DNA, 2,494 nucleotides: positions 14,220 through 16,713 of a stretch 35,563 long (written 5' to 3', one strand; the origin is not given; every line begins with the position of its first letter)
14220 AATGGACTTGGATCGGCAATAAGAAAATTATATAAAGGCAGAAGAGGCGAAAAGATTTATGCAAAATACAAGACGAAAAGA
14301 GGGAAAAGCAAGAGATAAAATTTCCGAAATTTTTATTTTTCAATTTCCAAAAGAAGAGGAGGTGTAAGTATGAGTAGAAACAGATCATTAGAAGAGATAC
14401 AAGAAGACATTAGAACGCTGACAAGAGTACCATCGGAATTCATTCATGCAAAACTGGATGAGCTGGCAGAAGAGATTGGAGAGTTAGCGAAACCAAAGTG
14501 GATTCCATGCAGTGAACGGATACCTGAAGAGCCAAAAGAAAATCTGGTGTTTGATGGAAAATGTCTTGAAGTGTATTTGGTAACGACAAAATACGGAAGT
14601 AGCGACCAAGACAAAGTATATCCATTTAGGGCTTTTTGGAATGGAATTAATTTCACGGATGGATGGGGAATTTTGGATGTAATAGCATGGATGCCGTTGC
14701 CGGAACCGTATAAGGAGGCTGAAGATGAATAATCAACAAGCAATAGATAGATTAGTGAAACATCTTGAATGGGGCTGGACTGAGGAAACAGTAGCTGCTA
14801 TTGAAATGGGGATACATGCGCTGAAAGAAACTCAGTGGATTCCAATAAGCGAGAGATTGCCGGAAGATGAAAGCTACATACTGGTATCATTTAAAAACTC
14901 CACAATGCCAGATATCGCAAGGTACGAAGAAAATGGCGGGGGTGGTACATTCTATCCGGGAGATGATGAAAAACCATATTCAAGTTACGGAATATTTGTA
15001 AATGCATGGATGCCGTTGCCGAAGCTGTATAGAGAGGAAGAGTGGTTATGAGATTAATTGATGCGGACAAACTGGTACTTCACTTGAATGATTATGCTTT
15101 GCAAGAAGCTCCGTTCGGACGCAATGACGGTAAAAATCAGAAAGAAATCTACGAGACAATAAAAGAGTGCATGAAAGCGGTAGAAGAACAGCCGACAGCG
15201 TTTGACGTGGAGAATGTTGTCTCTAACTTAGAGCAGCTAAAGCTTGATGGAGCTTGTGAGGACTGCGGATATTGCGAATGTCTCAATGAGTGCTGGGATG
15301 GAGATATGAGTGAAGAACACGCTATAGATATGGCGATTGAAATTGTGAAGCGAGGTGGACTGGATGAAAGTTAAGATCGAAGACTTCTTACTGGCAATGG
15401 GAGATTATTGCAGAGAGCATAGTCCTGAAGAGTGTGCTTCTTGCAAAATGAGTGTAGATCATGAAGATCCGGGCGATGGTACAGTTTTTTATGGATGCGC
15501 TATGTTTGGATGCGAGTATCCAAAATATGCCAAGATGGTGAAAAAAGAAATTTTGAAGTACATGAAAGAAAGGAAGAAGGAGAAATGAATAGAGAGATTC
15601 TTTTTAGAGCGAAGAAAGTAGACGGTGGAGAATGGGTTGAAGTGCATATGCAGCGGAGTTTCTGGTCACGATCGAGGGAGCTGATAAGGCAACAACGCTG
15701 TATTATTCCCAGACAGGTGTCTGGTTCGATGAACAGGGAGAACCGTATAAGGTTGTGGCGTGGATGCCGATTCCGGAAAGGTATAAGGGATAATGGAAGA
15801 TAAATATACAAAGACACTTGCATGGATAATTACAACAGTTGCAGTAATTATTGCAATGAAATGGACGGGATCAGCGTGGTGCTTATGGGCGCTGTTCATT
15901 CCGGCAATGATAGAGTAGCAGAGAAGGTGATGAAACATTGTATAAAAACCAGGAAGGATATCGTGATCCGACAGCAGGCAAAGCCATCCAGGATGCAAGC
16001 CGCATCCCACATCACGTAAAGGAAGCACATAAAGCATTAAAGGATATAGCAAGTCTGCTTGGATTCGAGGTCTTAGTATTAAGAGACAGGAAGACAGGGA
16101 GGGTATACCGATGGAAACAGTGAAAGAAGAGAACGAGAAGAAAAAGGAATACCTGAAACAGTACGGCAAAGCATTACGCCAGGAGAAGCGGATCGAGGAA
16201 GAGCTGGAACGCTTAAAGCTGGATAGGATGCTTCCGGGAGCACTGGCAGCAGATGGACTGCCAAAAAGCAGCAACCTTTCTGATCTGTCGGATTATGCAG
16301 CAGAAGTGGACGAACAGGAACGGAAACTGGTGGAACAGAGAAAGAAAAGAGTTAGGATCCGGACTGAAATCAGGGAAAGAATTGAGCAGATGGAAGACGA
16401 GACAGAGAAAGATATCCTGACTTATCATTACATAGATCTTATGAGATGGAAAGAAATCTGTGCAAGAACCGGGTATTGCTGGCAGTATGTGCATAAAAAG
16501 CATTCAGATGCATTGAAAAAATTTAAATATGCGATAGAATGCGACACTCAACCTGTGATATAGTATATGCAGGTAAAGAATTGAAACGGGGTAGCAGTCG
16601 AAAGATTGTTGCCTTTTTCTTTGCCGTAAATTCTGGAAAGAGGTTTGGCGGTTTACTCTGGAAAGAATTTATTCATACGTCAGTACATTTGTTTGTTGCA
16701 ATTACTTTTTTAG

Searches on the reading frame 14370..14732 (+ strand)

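Call 19: search_protein_families(library=pfam, proteins=[window:14370-14732:+], max_evalue=0.01)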
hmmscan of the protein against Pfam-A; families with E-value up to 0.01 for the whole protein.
window:14370-14732:+ (120 aa): 1 family
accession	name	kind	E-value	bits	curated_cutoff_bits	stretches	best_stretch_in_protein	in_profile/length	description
PF04448.17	DUF551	-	1.1e-07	33.1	22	1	43-113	1-66/68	Protein of unknown function (DUF551)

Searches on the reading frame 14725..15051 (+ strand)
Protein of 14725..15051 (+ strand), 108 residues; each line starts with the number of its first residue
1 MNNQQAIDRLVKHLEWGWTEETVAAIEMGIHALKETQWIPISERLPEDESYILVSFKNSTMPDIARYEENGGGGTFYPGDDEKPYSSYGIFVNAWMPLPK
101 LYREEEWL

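Call 19: search_protein_families(library=pfam, proteins=[window:14725-15051:+], max_evalue=0.01)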
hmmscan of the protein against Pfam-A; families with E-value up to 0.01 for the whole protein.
window:14725-15051:+ (108 aa): 1 family
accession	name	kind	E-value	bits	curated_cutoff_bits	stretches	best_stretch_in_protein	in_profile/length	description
PF04448.17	DUF551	-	3e-07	31.6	22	1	37-100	1-65/68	Protein of unknown function (DUF551)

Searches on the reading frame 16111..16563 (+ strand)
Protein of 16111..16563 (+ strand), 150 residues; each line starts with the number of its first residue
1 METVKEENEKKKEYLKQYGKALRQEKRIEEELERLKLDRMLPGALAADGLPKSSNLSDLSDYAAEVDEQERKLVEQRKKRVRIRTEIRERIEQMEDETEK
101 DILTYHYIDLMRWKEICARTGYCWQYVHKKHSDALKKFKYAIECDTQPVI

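Call 19: search_protein_families(library=pfam, proteins=[window:16111-16563:+], max_evalue=0.01)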
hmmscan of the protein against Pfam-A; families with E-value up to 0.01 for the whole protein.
window:16111-16563:+ (150 aa): 1 family
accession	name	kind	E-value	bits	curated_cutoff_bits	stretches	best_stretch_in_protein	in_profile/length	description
PF07374.17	DUF1492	-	0.0039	17.8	21.5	1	76-122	37-83/100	Protein of unknown function (DUF1492)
